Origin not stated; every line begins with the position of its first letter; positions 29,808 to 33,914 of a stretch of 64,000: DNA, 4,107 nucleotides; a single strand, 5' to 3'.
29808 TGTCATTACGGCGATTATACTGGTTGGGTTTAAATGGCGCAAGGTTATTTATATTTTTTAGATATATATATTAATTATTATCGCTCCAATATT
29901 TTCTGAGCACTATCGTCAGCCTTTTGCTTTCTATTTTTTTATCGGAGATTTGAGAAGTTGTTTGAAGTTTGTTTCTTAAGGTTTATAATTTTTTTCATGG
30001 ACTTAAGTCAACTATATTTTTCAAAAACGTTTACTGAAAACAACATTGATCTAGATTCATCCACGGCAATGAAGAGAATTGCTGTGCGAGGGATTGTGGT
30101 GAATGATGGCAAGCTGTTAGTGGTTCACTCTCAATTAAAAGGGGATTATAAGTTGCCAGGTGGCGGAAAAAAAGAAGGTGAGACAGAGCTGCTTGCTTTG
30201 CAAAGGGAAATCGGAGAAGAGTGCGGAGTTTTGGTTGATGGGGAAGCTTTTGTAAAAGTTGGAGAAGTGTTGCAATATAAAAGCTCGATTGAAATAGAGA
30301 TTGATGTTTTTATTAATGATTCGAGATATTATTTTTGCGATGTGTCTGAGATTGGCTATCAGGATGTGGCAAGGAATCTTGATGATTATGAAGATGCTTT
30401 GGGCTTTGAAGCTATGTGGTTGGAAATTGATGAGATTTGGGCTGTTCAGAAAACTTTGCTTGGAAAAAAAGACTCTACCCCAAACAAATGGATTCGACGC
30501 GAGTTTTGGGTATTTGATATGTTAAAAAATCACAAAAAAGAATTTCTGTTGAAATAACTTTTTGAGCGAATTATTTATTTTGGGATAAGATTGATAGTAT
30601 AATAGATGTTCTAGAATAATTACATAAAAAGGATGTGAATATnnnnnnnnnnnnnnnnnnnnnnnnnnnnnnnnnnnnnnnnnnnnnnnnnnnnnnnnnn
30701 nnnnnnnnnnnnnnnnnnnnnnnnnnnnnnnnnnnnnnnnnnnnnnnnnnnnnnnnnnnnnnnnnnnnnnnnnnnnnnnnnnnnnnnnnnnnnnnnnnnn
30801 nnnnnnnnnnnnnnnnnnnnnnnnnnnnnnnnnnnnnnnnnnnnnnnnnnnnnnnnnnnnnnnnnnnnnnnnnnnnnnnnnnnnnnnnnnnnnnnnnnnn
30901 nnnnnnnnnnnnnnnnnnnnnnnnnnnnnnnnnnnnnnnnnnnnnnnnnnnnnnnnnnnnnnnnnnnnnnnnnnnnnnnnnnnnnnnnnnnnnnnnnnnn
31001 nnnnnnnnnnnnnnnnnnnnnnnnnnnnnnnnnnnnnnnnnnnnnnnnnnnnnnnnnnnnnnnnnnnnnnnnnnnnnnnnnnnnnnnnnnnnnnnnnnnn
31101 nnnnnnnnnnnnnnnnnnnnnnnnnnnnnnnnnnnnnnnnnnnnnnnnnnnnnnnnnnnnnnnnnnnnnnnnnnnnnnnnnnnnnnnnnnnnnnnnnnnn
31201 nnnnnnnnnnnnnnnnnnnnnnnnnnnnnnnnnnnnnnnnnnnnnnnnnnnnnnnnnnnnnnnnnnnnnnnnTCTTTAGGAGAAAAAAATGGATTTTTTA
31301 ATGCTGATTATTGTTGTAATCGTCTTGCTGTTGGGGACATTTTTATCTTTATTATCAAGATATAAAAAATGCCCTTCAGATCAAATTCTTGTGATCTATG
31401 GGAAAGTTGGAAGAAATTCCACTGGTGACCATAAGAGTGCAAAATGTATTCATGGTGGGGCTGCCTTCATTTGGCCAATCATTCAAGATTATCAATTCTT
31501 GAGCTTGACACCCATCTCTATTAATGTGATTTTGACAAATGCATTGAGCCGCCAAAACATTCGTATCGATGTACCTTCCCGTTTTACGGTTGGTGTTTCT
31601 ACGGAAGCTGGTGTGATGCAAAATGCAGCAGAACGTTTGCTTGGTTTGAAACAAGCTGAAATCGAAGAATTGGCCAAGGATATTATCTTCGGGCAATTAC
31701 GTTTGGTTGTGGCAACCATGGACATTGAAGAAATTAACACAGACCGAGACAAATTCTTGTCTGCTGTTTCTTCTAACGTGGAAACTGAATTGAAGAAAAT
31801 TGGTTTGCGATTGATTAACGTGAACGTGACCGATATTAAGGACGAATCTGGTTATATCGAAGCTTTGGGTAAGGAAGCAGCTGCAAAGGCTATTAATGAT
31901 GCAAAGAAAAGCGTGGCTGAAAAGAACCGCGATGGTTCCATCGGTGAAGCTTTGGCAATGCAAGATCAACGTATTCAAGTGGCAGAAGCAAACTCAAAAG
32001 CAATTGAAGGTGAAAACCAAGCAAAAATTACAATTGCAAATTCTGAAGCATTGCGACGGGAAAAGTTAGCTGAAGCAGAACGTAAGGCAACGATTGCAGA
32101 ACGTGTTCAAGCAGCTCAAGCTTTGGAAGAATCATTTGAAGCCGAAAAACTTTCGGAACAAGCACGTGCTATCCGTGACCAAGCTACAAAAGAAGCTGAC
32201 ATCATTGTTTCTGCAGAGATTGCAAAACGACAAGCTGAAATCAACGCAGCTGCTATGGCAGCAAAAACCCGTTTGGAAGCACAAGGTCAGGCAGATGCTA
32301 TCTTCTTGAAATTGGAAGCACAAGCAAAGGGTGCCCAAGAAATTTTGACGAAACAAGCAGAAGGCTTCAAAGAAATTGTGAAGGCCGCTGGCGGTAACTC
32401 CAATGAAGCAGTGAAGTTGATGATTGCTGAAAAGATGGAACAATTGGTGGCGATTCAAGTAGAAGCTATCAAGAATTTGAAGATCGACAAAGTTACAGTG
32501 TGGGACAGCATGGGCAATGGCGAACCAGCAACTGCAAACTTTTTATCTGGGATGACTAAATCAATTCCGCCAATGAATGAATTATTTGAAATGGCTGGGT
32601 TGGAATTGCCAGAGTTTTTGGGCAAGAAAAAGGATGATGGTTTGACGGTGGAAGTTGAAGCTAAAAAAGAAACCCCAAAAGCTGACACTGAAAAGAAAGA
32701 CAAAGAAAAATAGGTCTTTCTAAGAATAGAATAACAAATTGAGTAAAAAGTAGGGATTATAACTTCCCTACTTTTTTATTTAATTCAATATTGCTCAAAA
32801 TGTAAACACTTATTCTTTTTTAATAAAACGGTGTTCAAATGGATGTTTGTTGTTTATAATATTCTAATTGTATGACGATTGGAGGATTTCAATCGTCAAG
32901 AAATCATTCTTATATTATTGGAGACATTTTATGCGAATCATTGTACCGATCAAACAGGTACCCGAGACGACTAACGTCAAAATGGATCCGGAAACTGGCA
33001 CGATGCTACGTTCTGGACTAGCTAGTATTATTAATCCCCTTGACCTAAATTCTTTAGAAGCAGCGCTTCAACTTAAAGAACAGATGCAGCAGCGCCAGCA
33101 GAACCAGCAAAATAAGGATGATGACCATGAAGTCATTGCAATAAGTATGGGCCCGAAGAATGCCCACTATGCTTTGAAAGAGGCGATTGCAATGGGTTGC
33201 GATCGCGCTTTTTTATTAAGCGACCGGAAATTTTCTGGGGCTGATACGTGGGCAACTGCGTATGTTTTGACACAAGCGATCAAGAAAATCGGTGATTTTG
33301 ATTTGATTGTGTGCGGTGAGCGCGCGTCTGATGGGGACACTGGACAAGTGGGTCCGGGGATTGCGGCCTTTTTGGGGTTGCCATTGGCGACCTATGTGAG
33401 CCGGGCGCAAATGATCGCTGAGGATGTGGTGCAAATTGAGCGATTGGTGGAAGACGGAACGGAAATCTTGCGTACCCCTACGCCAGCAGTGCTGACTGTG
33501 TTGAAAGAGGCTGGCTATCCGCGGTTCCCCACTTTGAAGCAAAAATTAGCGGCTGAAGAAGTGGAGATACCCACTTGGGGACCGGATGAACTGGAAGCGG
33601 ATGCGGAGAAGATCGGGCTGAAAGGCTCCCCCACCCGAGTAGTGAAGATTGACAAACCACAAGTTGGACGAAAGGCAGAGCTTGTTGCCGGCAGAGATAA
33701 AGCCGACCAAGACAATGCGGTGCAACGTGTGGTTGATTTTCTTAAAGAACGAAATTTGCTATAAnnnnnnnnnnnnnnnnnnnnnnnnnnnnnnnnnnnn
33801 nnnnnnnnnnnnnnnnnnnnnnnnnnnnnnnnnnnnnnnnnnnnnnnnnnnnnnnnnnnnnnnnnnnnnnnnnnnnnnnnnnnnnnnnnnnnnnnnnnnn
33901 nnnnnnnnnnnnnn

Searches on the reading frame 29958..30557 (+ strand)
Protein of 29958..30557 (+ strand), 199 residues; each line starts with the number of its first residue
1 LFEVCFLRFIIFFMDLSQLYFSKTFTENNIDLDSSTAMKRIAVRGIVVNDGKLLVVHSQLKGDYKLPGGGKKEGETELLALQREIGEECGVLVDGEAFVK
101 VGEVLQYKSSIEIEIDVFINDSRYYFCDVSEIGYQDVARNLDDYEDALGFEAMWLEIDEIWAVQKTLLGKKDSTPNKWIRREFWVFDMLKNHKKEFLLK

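Call 17: search_protein_families(library=pfam, proteins=[window:29958-30557:+], max_evalue=0.001)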
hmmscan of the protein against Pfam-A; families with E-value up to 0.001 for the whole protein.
window:29958-30557:+ (199 aa): 1 family
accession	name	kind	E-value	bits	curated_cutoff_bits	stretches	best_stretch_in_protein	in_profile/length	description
PF00293.34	NUDIX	-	6.9e-09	36.3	21.1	1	38-164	1-119/134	NUDIX domain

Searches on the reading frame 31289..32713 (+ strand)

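Call 17: search_protein_families(library=pfam, proteins=[window:31289-32713:+], max_evalue=0.001)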
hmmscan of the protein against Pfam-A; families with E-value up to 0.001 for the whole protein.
window:31289-32713:+ (474 aa): 1 family
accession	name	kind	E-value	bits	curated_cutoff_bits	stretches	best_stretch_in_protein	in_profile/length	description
PF01145.31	Band_7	-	3.5e-28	99.3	23.6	1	29-213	4-175/176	SPFH domain / Band 7 family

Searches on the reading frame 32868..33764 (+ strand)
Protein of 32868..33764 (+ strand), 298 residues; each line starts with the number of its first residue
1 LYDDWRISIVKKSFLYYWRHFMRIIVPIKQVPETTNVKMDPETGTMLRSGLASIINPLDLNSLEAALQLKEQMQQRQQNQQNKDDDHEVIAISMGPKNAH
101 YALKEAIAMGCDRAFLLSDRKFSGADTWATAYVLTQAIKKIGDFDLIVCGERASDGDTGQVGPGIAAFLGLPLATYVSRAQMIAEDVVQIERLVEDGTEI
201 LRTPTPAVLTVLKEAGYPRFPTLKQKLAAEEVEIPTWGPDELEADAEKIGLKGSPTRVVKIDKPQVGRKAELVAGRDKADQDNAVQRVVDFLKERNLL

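Call 17: search_protein_families(library=pfam, proteins=[window:32868-33764:+], max_evalue=0.001)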
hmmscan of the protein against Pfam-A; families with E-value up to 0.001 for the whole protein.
window:32868-33764:+ (298 aa): 1 family
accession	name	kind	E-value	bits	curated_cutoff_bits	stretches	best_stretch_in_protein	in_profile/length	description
PF01012.27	ETF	-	6.3e-39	134.1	26.7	1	44-240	2-179/181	Electron transfer flavoprotein domain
